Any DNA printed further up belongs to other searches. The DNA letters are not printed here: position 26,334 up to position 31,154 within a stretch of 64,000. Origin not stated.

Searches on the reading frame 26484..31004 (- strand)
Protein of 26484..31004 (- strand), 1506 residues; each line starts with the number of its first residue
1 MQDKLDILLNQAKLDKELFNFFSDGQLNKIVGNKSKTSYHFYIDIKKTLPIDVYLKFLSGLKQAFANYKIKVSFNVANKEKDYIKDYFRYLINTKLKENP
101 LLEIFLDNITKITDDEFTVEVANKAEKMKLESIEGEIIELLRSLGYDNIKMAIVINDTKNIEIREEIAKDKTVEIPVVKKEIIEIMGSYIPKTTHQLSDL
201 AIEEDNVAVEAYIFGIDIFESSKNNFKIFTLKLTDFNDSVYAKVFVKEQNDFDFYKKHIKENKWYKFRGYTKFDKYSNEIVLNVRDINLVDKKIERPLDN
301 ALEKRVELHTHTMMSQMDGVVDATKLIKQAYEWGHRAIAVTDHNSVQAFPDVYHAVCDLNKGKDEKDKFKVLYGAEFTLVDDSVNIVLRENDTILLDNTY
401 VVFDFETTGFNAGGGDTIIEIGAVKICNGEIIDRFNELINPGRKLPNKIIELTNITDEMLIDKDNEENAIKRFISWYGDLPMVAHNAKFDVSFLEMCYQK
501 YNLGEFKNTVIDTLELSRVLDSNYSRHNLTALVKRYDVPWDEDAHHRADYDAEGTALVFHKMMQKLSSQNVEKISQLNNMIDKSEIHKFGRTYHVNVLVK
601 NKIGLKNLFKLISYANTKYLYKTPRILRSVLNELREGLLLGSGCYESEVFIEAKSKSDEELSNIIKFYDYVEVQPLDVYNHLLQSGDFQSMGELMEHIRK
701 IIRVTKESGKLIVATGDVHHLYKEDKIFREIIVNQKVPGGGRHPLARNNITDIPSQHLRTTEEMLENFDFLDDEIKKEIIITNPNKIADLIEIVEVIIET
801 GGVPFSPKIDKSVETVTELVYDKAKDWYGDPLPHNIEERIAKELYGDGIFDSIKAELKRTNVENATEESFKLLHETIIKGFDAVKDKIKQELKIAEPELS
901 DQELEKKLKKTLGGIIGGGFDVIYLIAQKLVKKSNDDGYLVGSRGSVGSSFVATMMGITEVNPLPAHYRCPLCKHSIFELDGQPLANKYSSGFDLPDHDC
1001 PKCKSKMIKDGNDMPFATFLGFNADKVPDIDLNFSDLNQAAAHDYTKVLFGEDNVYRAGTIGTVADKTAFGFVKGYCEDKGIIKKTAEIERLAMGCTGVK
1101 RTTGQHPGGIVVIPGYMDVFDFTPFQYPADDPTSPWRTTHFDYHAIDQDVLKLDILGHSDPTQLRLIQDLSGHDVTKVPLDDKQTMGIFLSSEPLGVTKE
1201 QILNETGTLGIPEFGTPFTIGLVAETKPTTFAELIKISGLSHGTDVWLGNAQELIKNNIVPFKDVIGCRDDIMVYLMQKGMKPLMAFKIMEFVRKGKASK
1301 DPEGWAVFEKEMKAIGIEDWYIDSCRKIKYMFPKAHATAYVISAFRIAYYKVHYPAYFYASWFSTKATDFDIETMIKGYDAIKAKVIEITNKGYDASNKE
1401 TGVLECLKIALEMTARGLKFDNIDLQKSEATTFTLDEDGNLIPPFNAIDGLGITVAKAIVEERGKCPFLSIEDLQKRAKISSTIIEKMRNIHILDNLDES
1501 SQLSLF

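Call 81: search_protein_families(library=pfam, proteins=[window:26484-31004:-], max_evalue=0.00001)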
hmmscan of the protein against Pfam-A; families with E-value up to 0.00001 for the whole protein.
window:26484-31004:- (1506 aa): 6 families
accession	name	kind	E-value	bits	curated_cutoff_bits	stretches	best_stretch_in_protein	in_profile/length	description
PF07733.18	DNA_pol3_alpha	-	2.8e-53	181.6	23.9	1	885-1157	4-260/260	Bacterial DNA polymerase III alpha NTPase domain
PF00929.31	RNase_T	-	2.1e-34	119.8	24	1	401-559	1-164/164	Exonuclease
PF02811.25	PHP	-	2.8e-23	83.5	26.4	2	307-390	1-80/164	PHP domain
PF17657.6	DNA_pol3_finger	-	7.9e-22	77.8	22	1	1169-1314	10-164/166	Bacterial DNA polymerase III alpha subunit finger domain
PF14579.12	HHH_6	-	2.2e-11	44.2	25.6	1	1417-1500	1-86/90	Helix-hairpin-helix motif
PF14480.11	DNA_pol3_a_NI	-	3e-11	43.5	22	1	6-74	3-70/72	DNA polymerase III polC-type N-terminus I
